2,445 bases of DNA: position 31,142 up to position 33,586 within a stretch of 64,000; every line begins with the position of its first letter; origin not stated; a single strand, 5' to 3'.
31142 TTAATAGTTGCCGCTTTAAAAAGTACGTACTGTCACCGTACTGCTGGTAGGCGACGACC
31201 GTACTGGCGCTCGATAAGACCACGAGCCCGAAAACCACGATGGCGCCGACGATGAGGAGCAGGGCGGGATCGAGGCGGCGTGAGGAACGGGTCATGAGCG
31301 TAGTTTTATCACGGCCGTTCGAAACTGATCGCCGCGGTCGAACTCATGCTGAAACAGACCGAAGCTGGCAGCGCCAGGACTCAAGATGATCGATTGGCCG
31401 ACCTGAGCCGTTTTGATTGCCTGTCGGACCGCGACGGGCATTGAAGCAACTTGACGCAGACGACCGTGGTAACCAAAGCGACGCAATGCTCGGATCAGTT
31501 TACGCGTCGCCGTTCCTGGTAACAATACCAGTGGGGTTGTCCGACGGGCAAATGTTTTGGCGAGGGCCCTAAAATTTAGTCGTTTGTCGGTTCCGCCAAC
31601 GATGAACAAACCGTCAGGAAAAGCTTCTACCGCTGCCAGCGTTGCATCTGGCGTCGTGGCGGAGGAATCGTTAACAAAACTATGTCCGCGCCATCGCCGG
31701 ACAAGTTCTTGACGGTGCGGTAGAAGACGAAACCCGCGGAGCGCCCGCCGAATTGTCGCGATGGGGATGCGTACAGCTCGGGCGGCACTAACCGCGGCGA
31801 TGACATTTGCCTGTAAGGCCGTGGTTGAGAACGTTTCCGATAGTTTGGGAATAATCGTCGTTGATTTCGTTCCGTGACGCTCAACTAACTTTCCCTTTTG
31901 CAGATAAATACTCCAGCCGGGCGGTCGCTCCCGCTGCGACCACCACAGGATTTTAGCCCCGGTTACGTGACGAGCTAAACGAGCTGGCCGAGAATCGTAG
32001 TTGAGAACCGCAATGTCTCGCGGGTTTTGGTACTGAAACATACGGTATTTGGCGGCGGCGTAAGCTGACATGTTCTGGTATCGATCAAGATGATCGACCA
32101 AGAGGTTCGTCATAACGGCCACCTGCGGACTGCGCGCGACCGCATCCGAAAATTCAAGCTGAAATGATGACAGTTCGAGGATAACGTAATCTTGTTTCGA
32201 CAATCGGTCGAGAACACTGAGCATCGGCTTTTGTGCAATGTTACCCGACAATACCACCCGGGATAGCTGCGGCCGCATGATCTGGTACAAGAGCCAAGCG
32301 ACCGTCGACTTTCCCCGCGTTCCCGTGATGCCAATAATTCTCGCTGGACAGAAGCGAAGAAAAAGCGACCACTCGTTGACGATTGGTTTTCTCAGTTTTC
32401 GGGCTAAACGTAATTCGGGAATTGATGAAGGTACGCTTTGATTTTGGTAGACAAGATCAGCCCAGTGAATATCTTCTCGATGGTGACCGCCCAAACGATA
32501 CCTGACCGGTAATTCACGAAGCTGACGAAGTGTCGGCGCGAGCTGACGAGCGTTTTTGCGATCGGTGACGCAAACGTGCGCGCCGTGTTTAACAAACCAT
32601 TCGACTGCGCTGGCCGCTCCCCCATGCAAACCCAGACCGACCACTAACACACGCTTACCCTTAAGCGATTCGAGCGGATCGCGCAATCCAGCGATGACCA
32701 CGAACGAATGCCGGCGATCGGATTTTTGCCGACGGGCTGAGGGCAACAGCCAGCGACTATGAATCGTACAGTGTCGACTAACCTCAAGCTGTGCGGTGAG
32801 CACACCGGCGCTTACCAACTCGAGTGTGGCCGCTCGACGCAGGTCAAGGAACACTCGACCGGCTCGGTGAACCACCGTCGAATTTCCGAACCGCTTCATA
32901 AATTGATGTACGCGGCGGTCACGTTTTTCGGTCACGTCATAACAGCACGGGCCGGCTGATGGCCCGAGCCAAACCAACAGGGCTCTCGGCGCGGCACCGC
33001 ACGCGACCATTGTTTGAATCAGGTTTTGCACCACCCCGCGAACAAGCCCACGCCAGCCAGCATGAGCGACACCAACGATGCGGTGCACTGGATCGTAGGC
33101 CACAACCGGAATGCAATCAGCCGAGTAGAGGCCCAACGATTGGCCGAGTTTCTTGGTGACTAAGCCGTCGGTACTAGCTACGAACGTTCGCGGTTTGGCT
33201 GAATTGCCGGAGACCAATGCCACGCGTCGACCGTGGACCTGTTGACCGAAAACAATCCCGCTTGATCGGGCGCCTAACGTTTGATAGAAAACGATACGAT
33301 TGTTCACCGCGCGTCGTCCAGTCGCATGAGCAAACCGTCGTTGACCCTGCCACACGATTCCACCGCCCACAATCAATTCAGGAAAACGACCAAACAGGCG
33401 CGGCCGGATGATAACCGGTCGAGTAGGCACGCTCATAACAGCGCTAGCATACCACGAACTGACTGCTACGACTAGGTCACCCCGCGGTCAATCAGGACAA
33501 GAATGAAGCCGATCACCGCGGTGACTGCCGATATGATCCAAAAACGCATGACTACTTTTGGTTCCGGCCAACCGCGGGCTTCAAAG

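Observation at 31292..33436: PgeF/YfiH (DUF152) fused in-frame to MurD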

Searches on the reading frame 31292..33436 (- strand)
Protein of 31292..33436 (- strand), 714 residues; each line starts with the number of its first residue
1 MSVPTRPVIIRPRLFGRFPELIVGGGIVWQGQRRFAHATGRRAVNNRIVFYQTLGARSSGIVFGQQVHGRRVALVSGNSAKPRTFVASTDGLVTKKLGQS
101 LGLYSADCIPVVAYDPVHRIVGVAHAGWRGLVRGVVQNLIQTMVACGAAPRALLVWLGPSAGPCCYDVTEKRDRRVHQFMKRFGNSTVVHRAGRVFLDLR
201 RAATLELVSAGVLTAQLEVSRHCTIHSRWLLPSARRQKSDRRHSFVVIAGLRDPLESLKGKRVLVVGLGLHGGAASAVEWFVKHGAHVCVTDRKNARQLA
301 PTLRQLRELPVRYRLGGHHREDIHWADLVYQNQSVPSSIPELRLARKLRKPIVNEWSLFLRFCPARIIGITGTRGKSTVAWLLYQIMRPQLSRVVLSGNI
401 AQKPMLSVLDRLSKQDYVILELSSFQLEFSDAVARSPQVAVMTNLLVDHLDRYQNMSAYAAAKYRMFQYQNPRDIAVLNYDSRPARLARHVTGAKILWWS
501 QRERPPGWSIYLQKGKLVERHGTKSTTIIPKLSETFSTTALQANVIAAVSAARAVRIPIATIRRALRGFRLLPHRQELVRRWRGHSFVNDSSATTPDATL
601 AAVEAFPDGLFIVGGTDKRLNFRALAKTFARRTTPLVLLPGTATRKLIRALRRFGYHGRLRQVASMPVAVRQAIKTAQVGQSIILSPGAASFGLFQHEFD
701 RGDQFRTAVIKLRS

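Call 4: search_protein_families(library=pfam, proteins=[window:31292-33436:-], max_evalue=0.01)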
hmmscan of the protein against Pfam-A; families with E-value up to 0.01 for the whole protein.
window:31292-33436:- (714 aa): 4 families
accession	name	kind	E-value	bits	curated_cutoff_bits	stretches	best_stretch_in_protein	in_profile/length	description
PF02578.20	Cu-oxidase_4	-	1.7e-47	162.3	22.9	1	45-239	30-228/238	Multi-copper polyphenol oxidoreductase laccase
PF08245.18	Mur_ligase_M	-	1.4e-22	81.1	24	1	370-495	1-141/200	Mur ligase middle domain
PF21799.2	MurD-like_N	-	7.1e-09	36.3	27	1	261-353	1-87/88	Mur ligase MurD-like, N-terminal domain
PF02875.26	Mur_ligase_C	-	1.9e-07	32.4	28.4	1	574-687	1-125/127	Mur ligase, glutamate ligase domain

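Call 5: search_protein_families(library=ncbifam, proteins=[window:31292-33436:-], max_evalue=0.01)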
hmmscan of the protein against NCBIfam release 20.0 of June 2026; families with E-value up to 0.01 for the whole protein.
window:31292-33436:- (714 aa): 24 families
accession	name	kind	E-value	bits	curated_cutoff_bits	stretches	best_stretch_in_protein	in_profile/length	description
TIGR01087.1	murD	equivalog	6.2e-103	345.2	211.95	1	262-709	1-439/441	UDP-N-acetylmuramoyl-L-alanine--D-glutamate ligase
TIGR00726.1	TIGR00726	equivalog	1.4e-45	155.4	141.15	1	46-247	26-221/223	peptidoglycan editing factor PgeF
NF001126.0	PRK00139.1-4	equivalog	7.1e-21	74.3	373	2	414-599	171-355/486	UDP-N-acetylmuramoyl-L-alanyl-D-glutamate--2,6-diaminopimelate ligase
TIGR01143.1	murF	subfamily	1e-20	74.1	288.6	1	363-606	72-318/418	UDP-N-acetylmuramoyl-tripeptide--D-alanyl-D-alanine ligase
NF007998.1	PRK10723.1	equivalog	3.2e-19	69.4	369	1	62-242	65-235/243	purine nucleoside phosphorylase YfiH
NF008896.0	PRK11929.1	equivalog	2e-18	65.6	1023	1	366-490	113-256/965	bifunctional UDP-N-acetylmuramoyl-L-alanyl-D-glutamate--2,6-diaminopimelate ligase MurE/UDP-N-acetylmuramoyl-tripeptide--D-alanyl-D-alanine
TIGR01082.1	murC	equivalog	2.4e-18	66.4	335.1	1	279-603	17-334/449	UDP-N-acetylmuramate--L-alanine ligase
TIGR01085.1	murE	subfamily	3.8e-18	65.6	257.3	1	366-601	86-347/472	UDP-N-acetylmuramyl-tripeptide synthetase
NF001124.0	PRK00139.1-2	equivalog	4.4e-18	65.3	476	1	360-605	104-370/500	UDP-N-acetylmuramoyl-L-alanyl-D-glutamate--2,6-diaminopimelate ligase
NF053647.1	pMurD2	equivalog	3e-16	59.3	550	1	262-469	2-206/405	pseudomurein biosynthesis peptide ligase pMurD2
NF053646.1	pMurD1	equivalog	2.6e-15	56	610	1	263-613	3-355/465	pseudomurein biosynthesis peptide ligase pMurD1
NF053645.1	pMurC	equivalog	2.6e-14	52.8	560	1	281-481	18-223/492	pseudomurein biosynthesis peptide ligase pMurC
NF001123.0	PRK00139.1-1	equivalog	4.7e-12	45.3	586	1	366-483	108-242/493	UDP-N-acetylmuramoyl-L-alanyl-D-glutamate--2,6-diaminopimelate ligase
NF033197.0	F430_CfbE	equivalog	5.3e-11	42.1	250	1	364-591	98-320/430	coenzyme F430 synthase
NF053648.1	pMurE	equivalog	4.4e-10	38.9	600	1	368-604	101-346/464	pseudomurein biosynthesis peptide ligase pMurE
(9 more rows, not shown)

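Call 6: find_homologous_proteins(query=window:31292-33436:-, max_evalue=1e-10)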
Query window:31292-33436:- (714 aa): 447 proteins with E <= 1e-10 among 8000 candidates; the best 120 are listed.
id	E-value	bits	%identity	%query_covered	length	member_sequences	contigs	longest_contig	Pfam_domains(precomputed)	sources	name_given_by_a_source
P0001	0.0e+0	1603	100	100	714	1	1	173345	PF02578.21,PF02875.27,PF08245.19,PF21799.3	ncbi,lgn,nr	ncbi:MAG: UDP-N-acetylmuramoyl-L-alanine--D-glutamate ligase [Candidatus Kerfeldbacteria bacterium]|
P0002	2.1e-288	977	63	100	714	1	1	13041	PF02578.21,PF02875.27,PF08245.19,PF21799.3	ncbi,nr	ncbi:MAG: UDP-N-acetylmuramoyl-L-alanine--D-glutamate ligase [Candidatus Kerfeldbacteria bacterium]|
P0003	2.2e-160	553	42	99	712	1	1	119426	PF02578.21,PF02875.27,PF08245.19,PF21799.3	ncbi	-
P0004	2.0e-154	534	55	63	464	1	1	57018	PF02875.27,PF08245.19,PF21799.3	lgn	-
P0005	4.2e-148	513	56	64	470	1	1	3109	PF02875.27,PF08245.19,PF21799.3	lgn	-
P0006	7.3e-144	499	54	64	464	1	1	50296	PF02875.27,PF08245.19,PF21799.3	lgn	-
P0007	1.2e-140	488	51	64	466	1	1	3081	PF08245.19,PF21799.3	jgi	-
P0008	4.0e-140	487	51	64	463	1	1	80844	PF02875.27,PF08245.19,PF21799.3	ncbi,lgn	-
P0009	3.9e-138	480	51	64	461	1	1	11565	PF02875.27,PF08245.19,PF21799.3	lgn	-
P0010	9.2e-138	479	48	64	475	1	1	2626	PF08245.19,PF21799.3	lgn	-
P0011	2.9e-137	477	52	64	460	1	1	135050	PF02875.27,PF08245.19,PF21799.3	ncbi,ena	-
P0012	1.2e-134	468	50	64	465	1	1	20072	PF02875.27,PF08245.19,PF21799.3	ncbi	-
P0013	3.1e-134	467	50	64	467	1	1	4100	PF02875.27,PF08245.19,PF21799.3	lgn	-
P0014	9.0e-134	466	50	63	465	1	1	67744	PF02875.27,PF08245.19,PF21799.3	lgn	-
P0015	1.2e-133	465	49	64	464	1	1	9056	PF02875.27,PF08245.19,PF21799.3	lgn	-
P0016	2.8e-133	464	50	64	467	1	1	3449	PF08245.19,PF21799.3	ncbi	-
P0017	8.2e-132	459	49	64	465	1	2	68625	PF02875.27,PF08245.19,PF21799.3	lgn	-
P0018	1.1e-131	459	50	64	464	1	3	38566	PF02875.27,PF08245.19,PF21799.3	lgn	-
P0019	6.0e-130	453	48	64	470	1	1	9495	PF02875.27,PF08245.19,PF21799.3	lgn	-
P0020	8.4e-130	452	49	61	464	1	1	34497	PF02875.27,PF08245.19,PF21799.3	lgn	-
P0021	9.7e-130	452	50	64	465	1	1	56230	PF08245.19,PF21799.3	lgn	-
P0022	1.4e-129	452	48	63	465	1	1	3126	PF02875.27,PF08245.19,PF21799.3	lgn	-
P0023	1.2e-128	449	49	64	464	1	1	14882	PF02875.27,PF08245.19,PF21799.3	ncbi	-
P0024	2.4e-127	444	49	64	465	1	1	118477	PF02875.27,PF08245.19,PF21799.3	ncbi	-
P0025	7.2e-125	436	48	64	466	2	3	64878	PF08245.19,PF21799.3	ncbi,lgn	-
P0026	5.0e-120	420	44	64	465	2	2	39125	PF02875.27,PF08245.19,PF21799.3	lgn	-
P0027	5.9e-120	420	45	61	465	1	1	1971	PF02875.27,PF08245.19,PF21799.3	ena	-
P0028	6.1e-117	410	45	63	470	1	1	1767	PF02875.27,PF08245.19,PF21799.3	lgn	-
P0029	7.7e-117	410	45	64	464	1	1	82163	PF08245.19,PF21799.3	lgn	-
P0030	7.8e-117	410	46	64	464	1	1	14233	PF02875.27,PF08245.19,PF21799.3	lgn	-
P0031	7.0e-113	396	46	61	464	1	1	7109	PF02875.27,PF08245.19,PF21799.3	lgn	-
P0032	5.1e-111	390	43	64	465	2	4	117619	PF08245.19,PF21799.3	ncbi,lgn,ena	ncbi:MAG: UDP-N-acetylmuramoyl-L-alanine--D-glutamate ligase [Patescibacteria group bacterium]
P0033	7.8e-109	383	36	95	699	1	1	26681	PF02578.21,PF02875.27,PF08245.19,PF21799.3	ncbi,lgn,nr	ncbi:MAG: UDP-N-acetylmuramoyl-L-alanine--D-glutamate ligase [bacterium]|nr:UDP-N-acetylmuramoyl-L-a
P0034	3.3e-108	381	42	65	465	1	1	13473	PF02875.27,PF08245.19,PF21799.3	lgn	-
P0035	5.2e-108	380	35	94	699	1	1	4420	PF02578.21,PF02875.27,PF08245.19,PF21799.3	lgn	-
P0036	2.4e-107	378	34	94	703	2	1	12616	PF02578.21,PF02875.27,PF08245.19,PF21799.3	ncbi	-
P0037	4.5e-107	377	43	63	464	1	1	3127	PF08245.19,PF21799.3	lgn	-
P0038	5.2e-106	374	32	99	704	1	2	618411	PF02578.21,PF08245.19,PF21799.3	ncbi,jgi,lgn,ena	ncbi:MAG: UDP-N-acetylmuramoyl-L-alanine--D-glutamate ligase [Patescibacteria group bacterium]|jgi:U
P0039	1.0e-105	373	34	98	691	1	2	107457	PF02578.21,PF08245.19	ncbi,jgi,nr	ncbi:UDP-N-acetylmuramoyl-L-alanine--D-glutamate ligase [Candidatus Parcubacteria bacterium]|jgi:UDP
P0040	2.5e-101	358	42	64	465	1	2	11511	PF02875.27,PF08245.19,PF21799.3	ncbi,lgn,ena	-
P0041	1.1e-91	326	40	62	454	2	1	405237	PF02875.27,PF08245.19,PF21799.3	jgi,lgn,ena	-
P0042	2.0e-91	326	41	64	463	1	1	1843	PF02875.27,PF08245.19,PF21799.3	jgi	-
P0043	8.7e-89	317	39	64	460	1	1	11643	PF02875.27,PF08245.19,PF21799.3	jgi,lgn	-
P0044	2.1e-88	316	41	61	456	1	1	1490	PF02875.27,PF08245.19,PF21799.3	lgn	-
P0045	8.0e-88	314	39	64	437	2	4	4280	PF02875.27,PF08245.19,PF21799.3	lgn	-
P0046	8.8e-88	314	37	64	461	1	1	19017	PF02875.27,PF08245.19,PF21799.3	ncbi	-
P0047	2.0e-87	312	38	63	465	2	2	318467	PF02875.27,PF08245.19,PF21799.3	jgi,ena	jgi:UDP-N-acetylmuramoylalanine--D-glutamate ligase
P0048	2.3e-86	309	38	61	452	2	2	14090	PF02875.27,PF08245.19,PF21799.3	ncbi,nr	ncbi:MAG: UDP-N-acetylmuramoyl-L-alanine--D-glutamate ligase [Candidatus Sungbacteria bacterium]|nr:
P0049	2.4e-85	305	41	64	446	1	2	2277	PF02875.27,PF08245.19,PF21799.3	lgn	-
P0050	3.1e-85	305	37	63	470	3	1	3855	PF02875.27,PF08245.19,PF21799.3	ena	-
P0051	5.2e-85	304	37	64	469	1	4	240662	PF02875.27,PF08245.19,PF21799.3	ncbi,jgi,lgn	jgi:UDP-N-acetylmuramoylalanine--D-glutamate ligase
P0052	6.0e-85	304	40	62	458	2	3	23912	PF02875.27,PF08245.19,PF21799.3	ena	-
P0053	9.6e-85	303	37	61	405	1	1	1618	PF02875.27,PF08245.19,PF21799.3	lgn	-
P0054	2.2e-84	302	39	64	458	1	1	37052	PF02875.27,PF08245.19,PF21799.3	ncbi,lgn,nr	ncbi:MAG: UDP-N-acetylmuramoyl-L-alanine--D-glutamate ligase [Candidatus Sungbacteria bacterium]|nr:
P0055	5.5e-84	301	39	62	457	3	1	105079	PF02875.27,PF08245.19,PF21799.3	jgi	-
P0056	1.1e-83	300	39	64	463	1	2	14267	PF02875.27,PF08245.19,PF21799.3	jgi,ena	-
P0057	1.4e-83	300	37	63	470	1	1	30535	PF02875.27,PF08245.19,PF21799.3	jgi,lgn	jgi:UDP-N-acetylmuramoylalanine--D-glutamate ligase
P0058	1.6e-83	299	39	64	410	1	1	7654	PF02875.27,PF08245.19,PF21799.3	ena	-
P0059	1.7e-83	299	40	63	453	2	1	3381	PF02875.27,PF08245.19,PF21799.3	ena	-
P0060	2.7e-83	299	37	62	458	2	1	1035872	PF02875.27,PF08245.19,PF21799.3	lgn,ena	-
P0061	3.2e-83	298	36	60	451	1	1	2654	PF02875.27,PF08245.19,PF21799.3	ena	-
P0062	4.3e-83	298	41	63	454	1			PF02875.27,PF08245.19,PF21799.3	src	-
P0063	6.4e-83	297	41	64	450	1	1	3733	PF02875.27,PF08245.19,PF21799.3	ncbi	-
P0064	9.3e-83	297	40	64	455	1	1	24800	PF02875.27,PF08245.19,PF21799.3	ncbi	-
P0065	1.5e-82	296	38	64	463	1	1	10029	PF02875.27,PF08245.19,PF21799.3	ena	-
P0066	1.6e-82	296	38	62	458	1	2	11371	PF02875.27,PF08245.19,PF21799.3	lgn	-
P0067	4.0e-82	295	40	64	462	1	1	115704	PF02875.27,PF08245.19,PF21799.3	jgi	jgi:UDP-N-acetylmuramoylalanine--D-glutamate ligase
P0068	6.9e-82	294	38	63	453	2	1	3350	PF02875.27,PF08245.19,PF21799.3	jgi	jgi:UDP-N-acetylmuramoylalanine--D-glutamate ligase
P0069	6.9e-82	294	38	61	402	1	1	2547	PF02875.27,PF08245.19,PF21799.3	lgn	-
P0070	1.5e-81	293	39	64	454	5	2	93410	PF02875.27,PF08245.19,PF21799.3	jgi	jgi:UDP-N-acetylmuramoylalanine--D-glutamate ligase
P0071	2.4e-81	292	37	64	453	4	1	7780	PF02875.27,PF08245.19,PF21799.3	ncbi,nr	ncbi:MAG TPA: UDP-N-acetylmuramoyl-L-alanine--D-glutamate ligase [Ktedonobacteraceae bacterium]|nr:U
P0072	2.8e-81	292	40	63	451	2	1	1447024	PF02875.27,PF08245.19,PF21799.3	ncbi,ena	-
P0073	3.4e-81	292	39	64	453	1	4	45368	PF02875.27,PF08245.19,PF21799.3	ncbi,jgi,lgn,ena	-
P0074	4.4e-81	291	39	64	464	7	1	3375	PF02875.27,PF08245.19,PF21799.3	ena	-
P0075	1.1e-80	290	39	64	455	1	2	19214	PF02875.27,PF08245.19,PF21799.3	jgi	-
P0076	1.2e-80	290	39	64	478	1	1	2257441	PF02875.27,PF08245.19,PF21799.3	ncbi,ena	-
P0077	1.9e-80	289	39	64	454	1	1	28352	PF08245.19,PF21799.3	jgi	jgi:UDP-N-acetylmuramoylalanine--D-glutamate ligase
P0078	2.1e-80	289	39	63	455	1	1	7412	PF02875.27,PF08245.19,PF21799.3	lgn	-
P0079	2.9e-80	289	39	64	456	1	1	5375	PF02875.27,PF08245.19,PF21799.3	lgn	-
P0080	4.7e-80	288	38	64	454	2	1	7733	PF08245.19,PF21799.3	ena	-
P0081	6.8e-80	287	39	63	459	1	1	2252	PF02875.27,PF08245.19,PF21799.3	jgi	-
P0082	1.2e-79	287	39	63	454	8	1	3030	PF02875.27,PF08245.19,PF21799.3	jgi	-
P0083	1.2e-79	287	41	64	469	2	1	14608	PF02875.27,PF08245.19,PF21799.3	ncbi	-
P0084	1.4e-79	286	39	64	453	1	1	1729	PF02875.27,PF08245.19,PF21799.3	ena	-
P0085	1.5e-79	286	39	63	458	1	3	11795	PF02875.27,PF08245.19,PF21799.3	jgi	jgi:UDP-N-acetylmuramoylalanine--D-glutamate ligase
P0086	1.6e-79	286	39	64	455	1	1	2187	PF02875.27,PF08245.19,PF21799.3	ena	-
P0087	4.2e-79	285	37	64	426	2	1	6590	PF02875.27,PF08245.19,PF21799.3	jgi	-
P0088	1.4e-78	283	40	64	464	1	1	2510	PF02875.27,PF08245.19,PF21799.3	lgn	-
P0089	9.4e-78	280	39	63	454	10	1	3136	PF02875.27,PF08245.19,PF21799.3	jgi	jgi:UDP-N-acetylmuramoylalanine--D-glutamate ligase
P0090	9.4e-78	280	39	63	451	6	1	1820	PF08245.19,PF21799.3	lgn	-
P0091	1.2e-77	280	39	63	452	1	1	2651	PF02875.27,PF08245.19,PF21799.3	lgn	-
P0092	1.2e-77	280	38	64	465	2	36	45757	PF02875.27,PF08245.19,PF21799.3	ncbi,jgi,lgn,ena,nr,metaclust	ncbi:MAG: UDP-N-acetylmuramoylalanine-D-glutamate ligase [Parcubacteria group bacterium GW2011_GWA2_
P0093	1.8e-77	279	39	64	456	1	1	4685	PF08245.19,PF21799.3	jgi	-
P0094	2.0e-77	279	40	64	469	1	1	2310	PF02875.27,PF08245.19,PF21799.3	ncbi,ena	ncbi:MAG: UDP-N-acetylmuramoyl-L-alanine--D-glutamate ligase [Patescibacteria group bacterium]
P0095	2.7e-77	279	38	64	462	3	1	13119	PF02875.27,PF08245.19,PF21799.3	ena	-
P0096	2.8e-77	279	39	64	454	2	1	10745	PF08245.19,PF21799.3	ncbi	-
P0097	3.9e-77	278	37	63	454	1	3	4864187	PF02875.27,PF08245.19,PF21799.3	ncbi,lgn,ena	-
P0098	4.2e-77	278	39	63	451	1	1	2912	PF02875.27,PF08245.19,PF21799.3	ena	-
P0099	8.8e-77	277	38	65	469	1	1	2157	PF02875.27,PF08245.19,PF21799.3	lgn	-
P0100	9.9e-77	277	37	64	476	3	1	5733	PF02875.27,PF08245.19,PF21799.3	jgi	-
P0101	2.6e-76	276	37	61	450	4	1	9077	PF02875.27,PF08245.19,PF21799.3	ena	-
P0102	3.4e-76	275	38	63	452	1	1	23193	PF02875.27,PF08245.19,PF21799.3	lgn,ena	-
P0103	4.5e-76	275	39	63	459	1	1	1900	PF02875.27,PF08245.19,PF21799.3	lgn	-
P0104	1.1e-75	274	38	63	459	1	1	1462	PF02875.27,PF08245.19,PF21799.3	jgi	jgi:UDP-N-acetylmuramoylalanine--D-glutamate ligase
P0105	1.9e-75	273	38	63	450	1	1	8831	PF02875.27,PF08245.19,PF21799.3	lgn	-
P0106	2.3e-75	273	37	64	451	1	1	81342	PF02875.27,PF08245.19,PF21799.3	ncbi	-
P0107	2.3e-75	272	38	64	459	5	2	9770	PF02875.27,PF08245.19,PF21799.3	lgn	-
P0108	2.7e-75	272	39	63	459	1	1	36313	PF02875.27,PF08245.19,PF21799.3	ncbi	-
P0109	9.5e-75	270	38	64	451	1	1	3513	PF08245.19,PF21799.3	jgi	jgi:UDP-N-acetylmuramoylalanine--D-glutamate ligase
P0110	1.2e-74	270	39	64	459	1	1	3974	PF02875.27,PF08245.19,PF21799.3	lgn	-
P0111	1.5e-74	270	37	62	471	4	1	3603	PF02875.27,PF08245.19,PF21799.3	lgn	-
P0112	2.0e-73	266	37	63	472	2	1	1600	PF02875.27,PF08245.19,PF21799.3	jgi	-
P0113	2.9e-73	266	37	64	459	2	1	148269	PF02875.27,PF08245.19,PF21799.3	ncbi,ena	-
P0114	4.1e-73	265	40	65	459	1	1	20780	PF02875.27,PF08245.19,PF21799.3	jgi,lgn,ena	-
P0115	9.4e-73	264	33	64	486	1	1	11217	PF08245.19,PF21799.3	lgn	-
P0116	1.2e-72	263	35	63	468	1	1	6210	PF02875.27,PF08245.19,PF21799.3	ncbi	-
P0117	1.4e-72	263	36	64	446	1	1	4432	PF02875.27,PF08245.19,PF21799.3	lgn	-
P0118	3.7e-72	262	37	64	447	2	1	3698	PF02875.27,PF08245.19,PF21799.3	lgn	-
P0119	4.9e-72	262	35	64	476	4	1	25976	PF08245.19,PF21799.3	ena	-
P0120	7.8e-72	261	37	64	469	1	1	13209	PF02875.27,PF08245.19,PF21799.3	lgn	-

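Call 11: find_encoding_contigs(protein=P0004, flank=8000, max_places=2)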
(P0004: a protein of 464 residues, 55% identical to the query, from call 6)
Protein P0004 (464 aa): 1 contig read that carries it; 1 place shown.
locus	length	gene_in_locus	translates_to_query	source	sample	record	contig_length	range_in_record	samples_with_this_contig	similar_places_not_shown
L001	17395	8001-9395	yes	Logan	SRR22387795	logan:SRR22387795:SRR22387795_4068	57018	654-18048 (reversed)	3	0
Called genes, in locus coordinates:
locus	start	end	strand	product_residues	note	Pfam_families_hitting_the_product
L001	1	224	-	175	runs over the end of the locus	-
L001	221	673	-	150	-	-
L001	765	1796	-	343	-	PF11104:PilM_2, PF14450:FtsA (weak)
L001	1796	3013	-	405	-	PF28597:T2SSF_N, PF00482:T2SSF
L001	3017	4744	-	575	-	PF05157:MshEN, PF00437:T2SSE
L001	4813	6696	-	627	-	-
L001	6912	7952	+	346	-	PF10555:MraY_sig1 (weak), PF00953:Glycos_transf_4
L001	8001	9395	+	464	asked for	PF21799:MurD-like_N, PF08245:Mur_ligase_M, PF02875:Mur_ligase_C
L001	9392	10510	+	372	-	PF01098:FTSW_RODA_SPOVE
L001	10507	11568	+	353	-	PF03033:Glyco_transf_28, PF13579:Glyco_trans_4_4 (weak), PF04101:Glyco_tran_28_C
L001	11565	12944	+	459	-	PF01225:Mur_ligase, PF08245:Mur_ligase_M, PF02875:Mur_ligase_C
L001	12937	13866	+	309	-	PF01565:FAD_binding_4, PF02873:MurB_C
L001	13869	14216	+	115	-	PF02482:Ribosomal_S30AE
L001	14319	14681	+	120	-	-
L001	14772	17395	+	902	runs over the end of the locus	PF07517:SecA_DEAD, PF01043:SecA_PP_bind, PF21090:P-loop_SecA, PF07516:SecA_SW, PF02810:SEC-C (weak)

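Call 12: find_encoding_contigs(protein=P0003, flank=8000, max_places=2)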
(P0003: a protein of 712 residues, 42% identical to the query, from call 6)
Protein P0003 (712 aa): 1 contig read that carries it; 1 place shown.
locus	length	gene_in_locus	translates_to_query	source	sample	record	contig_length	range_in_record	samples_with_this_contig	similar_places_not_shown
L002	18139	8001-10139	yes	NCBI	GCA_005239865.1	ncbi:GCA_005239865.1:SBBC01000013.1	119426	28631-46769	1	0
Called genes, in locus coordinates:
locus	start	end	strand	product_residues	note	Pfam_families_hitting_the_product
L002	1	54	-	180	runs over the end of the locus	PF10741:T2SSM_b (weak)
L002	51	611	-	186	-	PF05137:PilN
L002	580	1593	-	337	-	PF11104:PilM_2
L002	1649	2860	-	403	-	PF00482:T2SSF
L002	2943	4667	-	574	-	PF05157:MshEN, PF00437:T2SSE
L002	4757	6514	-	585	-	PF02366:PMT (weak), PF13231:PMT_2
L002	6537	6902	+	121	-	-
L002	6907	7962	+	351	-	PF00953:Glycos_transf_4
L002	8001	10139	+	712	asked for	PF02578:Cu-oxidase_4, PF21799:MurD-like_N, PF08245:Mur_ligase_M, PF02875:Mur_ligase_C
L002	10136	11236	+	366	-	PF01098:FTSW_RODA_SPOVE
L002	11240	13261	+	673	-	PF03033:Glyco_transf_28, PF04101:Glyco_tran_28_C, PF01565:FAD_binding_4, PF02873:MurB_C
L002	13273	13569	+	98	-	PF02482:Ribosomal_S30AE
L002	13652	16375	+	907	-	PF07517:SecA_DEAD, PF01043:SecA_PP_bind, PF21090:P-loop_SecA, PF07516:SecA_SW, PF02810:SEC-C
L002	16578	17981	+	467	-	PF13517:FG-GAP_3 (faint), PF01839:FG-GAP (faint), PF03734:YkuD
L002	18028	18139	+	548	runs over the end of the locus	PF21760:SecD_1st, PF00639:Rotamase, PF13145:Rotamase_2 (weak), PF13616:Rotamase_3, PF22599:SecDF_P1_head, PF02355:SecD_SecF_C, PF03176:MMPL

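Call 15: find_encoding_contigs(protein=P0001, flank=10000, max_places=2)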
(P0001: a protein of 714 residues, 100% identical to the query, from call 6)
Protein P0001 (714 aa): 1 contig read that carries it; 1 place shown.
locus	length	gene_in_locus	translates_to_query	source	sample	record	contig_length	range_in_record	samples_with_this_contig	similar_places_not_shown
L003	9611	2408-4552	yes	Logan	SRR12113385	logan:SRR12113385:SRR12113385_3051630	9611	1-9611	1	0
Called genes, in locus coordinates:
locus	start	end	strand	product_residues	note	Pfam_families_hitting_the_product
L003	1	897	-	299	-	?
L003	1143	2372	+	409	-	PF00953:Glycos_transf_4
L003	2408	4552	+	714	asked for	PF02578:Cu-oxidase_4, PF21799:MurD-like_N (weak), PF08245:Mur_ligase_M, PF02875:Mur_ligase_C (weak)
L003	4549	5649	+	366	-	PF01098:FTSW_RODA_SPOVE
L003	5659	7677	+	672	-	PF03033:Glyco_transf_28, PF13579:Glyco_trans_4_4 (weak), PF04101:Glyco_tran_28_C, PF01565:FAD_binding_4, PF02873:MurB_C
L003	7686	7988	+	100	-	PF02482:Ribosomal_S30AE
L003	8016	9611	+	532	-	?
